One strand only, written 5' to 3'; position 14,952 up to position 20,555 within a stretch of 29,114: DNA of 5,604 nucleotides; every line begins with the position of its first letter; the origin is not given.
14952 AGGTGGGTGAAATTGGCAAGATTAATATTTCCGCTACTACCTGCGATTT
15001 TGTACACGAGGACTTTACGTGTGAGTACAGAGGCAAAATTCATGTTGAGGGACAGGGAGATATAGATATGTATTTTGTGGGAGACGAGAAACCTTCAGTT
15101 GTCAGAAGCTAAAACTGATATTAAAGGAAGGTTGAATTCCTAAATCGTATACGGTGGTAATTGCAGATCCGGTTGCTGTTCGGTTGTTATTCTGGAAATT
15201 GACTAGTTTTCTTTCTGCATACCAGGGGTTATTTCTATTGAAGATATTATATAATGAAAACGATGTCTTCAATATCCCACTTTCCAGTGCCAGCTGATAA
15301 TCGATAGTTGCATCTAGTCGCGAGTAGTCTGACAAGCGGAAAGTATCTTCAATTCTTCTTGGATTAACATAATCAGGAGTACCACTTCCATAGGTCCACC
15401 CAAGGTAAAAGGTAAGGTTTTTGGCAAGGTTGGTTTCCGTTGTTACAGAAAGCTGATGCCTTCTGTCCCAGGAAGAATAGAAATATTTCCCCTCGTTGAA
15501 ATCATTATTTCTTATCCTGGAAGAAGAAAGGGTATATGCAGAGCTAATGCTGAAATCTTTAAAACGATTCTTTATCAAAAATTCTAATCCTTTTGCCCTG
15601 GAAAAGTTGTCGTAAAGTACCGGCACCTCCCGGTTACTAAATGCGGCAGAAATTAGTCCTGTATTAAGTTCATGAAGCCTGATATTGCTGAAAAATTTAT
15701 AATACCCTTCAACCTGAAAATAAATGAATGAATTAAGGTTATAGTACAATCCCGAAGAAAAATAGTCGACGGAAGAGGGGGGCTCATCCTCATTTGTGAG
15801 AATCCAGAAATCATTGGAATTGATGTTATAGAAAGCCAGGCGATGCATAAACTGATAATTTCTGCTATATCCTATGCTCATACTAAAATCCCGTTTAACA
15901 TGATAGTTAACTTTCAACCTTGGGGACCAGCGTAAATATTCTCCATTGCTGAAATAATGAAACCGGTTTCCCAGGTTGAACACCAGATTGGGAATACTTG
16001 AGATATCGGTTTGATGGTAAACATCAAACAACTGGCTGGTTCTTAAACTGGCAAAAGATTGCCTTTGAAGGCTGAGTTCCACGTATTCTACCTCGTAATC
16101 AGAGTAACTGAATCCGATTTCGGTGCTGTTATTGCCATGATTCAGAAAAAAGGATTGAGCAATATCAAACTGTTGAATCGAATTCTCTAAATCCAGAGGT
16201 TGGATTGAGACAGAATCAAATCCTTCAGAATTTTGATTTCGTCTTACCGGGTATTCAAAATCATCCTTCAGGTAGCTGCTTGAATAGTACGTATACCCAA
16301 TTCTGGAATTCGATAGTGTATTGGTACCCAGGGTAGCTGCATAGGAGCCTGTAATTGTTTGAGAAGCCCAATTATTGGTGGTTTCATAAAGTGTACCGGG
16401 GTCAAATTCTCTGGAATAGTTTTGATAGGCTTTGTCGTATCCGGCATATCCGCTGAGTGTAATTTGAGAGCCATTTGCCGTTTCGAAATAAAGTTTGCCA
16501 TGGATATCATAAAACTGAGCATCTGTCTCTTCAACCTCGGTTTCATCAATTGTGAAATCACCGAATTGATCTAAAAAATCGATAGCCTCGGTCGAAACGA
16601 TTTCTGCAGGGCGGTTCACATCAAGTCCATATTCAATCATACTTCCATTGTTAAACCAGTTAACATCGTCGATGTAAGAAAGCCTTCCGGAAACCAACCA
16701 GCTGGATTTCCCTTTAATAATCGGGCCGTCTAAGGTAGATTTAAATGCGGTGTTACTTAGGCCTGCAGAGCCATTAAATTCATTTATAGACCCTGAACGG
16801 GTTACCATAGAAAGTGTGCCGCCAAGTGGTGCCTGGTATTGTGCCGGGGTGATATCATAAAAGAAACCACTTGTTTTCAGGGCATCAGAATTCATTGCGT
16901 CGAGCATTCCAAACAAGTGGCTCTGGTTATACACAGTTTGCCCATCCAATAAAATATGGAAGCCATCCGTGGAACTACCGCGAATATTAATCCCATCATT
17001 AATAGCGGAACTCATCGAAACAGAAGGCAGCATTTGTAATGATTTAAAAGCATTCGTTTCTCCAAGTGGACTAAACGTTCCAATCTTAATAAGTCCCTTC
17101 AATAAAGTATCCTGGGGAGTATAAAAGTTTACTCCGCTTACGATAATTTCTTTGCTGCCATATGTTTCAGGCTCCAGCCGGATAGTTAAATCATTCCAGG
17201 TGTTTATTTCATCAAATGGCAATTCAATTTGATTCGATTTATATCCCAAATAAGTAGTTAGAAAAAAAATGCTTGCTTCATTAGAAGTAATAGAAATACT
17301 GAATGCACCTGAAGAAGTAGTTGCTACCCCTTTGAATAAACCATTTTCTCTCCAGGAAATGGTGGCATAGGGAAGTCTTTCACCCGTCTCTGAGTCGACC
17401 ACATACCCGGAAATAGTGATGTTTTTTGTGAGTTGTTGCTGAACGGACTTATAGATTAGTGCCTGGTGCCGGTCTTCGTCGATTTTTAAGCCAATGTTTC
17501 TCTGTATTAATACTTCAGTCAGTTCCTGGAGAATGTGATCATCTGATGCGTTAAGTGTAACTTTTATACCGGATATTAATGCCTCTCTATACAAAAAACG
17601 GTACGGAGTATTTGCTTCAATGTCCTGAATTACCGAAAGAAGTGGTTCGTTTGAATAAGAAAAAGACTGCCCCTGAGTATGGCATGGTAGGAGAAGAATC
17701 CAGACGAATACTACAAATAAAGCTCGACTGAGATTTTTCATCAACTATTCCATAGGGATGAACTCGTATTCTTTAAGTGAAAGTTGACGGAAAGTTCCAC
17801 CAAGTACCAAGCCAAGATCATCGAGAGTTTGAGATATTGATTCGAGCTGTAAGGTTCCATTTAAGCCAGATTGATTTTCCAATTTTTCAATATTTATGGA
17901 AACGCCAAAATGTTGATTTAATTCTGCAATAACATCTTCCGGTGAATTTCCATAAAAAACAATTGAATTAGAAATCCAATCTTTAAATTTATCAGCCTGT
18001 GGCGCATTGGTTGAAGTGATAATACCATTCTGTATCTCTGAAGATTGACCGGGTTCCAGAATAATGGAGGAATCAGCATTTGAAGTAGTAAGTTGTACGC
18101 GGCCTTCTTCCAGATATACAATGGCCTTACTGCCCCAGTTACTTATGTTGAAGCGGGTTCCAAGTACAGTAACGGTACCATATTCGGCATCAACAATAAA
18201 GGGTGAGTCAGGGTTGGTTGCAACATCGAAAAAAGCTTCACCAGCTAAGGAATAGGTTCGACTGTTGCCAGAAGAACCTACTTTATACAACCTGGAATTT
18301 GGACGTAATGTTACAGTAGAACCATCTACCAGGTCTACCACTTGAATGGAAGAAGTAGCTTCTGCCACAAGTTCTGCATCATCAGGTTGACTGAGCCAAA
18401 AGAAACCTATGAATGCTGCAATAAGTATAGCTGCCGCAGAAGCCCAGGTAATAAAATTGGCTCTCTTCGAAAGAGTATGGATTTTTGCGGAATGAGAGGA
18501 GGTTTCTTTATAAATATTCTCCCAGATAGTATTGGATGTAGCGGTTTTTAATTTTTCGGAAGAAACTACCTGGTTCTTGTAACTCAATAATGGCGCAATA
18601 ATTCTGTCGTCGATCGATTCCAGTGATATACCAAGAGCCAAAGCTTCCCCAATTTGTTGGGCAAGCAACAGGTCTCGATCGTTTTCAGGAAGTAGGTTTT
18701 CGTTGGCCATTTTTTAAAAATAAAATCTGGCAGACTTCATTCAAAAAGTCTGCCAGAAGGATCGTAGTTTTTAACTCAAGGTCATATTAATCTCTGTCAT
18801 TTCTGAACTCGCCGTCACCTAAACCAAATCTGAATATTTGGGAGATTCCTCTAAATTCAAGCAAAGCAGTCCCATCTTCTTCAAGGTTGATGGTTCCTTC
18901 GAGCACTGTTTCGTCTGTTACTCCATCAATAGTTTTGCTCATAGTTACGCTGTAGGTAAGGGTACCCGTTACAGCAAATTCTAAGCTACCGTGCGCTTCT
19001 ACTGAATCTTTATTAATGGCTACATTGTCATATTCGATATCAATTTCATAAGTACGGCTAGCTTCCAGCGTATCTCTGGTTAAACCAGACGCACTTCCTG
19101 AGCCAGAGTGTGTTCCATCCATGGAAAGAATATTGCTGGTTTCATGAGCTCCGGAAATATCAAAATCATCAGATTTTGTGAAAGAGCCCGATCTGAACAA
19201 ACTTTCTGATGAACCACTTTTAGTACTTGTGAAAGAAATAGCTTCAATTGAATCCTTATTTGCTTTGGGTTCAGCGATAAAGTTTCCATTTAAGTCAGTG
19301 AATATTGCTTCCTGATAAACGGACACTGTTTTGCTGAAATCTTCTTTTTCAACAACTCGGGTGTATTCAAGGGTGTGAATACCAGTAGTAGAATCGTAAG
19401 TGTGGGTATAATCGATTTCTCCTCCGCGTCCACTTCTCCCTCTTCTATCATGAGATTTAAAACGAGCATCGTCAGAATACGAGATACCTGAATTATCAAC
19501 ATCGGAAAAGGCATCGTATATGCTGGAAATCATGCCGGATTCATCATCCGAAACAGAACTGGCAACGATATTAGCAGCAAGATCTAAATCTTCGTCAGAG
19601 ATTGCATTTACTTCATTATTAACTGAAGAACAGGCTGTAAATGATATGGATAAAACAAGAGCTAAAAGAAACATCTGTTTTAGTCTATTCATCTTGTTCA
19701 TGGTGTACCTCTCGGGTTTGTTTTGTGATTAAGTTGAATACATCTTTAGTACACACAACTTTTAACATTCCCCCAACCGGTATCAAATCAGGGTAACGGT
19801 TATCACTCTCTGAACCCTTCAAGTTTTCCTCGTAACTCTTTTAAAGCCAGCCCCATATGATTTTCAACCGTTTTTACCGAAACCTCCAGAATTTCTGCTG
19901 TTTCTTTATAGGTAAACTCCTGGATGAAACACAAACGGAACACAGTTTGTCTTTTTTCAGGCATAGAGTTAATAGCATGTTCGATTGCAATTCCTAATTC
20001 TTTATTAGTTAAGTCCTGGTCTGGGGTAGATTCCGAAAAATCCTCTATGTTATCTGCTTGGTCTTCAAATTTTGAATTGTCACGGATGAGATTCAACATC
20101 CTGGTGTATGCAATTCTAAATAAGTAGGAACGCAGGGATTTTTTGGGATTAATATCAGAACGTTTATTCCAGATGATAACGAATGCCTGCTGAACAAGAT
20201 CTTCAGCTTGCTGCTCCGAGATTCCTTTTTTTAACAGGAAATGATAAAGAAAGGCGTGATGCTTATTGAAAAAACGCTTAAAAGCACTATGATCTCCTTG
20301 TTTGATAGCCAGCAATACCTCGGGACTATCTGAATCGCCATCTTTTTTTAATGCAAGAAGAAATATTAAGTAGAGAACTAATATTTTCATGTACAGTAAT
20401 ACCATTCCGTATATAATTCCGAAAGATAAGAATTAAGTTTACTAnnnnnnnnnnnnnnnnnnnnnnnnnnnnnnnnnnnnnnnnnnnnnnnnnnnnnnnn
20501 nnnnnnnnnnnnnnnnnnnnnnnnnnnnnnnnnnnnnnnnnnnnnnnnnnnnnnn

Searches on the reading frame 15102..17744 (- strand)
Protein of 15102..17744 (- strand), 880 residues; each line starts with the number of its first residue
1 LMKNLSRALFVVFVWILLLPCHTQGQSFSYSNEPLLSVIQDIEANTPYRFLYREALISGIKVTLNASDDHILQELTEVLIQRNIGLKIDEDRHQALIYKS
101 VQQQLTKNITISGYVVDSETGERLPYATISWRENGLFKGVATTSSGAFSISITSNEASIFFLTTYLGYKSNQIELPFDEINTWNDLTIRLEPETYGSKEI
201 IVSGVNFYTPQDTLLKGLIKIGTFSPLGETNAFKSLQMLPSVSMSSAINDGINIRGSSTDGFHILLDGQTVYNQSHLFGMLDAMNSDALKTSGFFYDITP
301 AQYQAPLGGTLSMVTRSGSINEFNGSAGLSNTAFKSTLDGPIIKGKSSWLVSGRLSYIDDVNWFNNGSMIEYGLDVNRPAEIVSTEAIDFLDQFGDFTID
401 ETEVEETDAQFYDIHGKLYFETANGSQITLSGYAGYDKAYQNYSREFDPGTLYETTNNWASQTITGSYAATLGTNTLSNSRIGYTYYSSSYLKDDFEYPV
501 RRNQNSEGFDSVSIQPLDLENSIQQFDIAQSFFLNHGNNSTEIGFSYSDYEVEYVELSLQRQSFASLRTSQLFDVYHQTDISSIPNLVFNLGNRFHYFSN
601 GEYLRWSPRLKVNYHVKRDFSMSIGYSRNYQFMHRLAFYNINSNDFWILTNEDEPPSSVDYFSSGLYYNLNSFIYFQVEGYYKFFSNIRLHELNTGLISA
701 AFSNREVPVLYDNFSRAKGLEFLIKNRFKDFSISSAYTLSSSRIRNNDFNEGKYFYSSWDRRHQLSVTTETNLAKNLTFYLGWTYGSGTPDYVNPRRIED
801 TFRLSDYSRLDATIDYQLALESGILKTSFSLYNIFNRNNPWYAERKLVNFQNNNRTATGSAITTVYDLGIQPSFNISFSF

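Call 32: search_protein_families(library=pfam, proteins=[window:15102-17744:-], max_evalue=0.00001)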
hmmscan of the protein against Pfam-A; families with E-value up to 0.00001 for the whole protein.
window:15102-17744:- (880 aa): 2 families
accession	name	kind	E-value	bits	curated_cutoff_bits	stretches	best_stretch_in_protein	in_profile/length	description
PF13715.12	CarbopepD_reg_2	-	2.8e-10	40.5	32.2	1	111-202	1-88/88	CarboxypepD_reg-like domain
PF13620.12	CarboxypepD_reg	-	1.6e-06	28.8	32.3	1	110-188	1-79/82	Carboxypeptidase regulatory-like domain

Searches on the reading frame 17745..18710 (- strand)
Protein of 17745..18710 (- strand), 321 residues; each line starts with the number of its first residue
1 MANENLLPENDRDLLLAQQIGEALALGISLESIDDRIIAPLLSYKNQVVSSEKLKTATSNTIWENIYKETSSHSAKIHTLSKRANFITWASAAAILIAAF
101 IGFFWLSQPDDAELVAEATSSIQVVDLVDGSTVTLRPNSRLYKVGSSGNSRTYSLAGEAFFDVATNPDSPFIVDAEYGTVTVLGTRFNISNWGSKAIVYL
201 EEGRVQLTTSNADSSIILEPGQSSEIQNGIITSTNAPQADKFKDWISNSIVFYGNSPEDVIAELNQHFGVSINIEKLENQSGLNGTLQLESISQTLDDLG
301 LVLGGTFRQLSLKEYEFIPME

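Call 32: search_protein_families(library=pfam, proteins=[window:17745-18710:-], max_evalue=0.00001)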
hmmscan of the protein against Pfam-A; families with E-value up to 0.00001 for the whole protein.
window:17745-18710:- (321 aa): 1 family
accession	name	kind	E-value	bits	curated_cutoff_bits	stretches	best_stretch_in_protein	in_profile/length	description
PF04773.18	FecR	-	3.9e-16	59.7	24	1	118-206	6-97/97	FecR protein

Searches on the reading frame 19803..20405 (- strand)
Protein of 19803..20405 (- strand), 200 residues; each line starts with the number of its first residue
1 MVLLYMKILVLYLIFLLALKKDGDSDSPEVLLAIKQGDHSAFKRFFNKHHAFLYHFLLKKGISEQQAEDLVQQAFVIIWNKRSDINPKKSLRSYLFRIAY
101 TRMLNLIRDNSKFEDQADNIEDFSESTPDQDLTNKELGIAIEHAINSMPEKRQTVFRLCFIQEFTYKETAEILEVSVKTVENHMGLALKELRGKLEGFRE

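Call 32: search_protein_families(library=pfam, proteins=[window:19803-20405:-], max_evalue=0.00001)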
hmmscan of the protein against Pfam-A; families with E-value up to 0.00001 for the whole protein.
window:19803-20405:- (200 aa): 4 families
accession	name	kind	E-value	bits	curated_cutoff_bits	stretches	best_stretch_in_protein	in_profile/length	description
PF08281.18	Sigma70_r4_2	-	7.3e-16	58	25.7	1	140-191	3-54/54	Sigma-70, region 4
PF04542.20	Sigma70_r2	-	7.3e-13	48.6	24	1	46-112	2-70/71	Sigma-70 region 2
PF04545.22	Sigma70_r4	-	1.8e-09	37.4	24.1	1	144-192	1-49/50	Sigma-70, region 4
PF07638.17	Sigma70_ECF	-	1.8e-06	28.4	21.1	1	29-190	6-178/185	ECF sigma factor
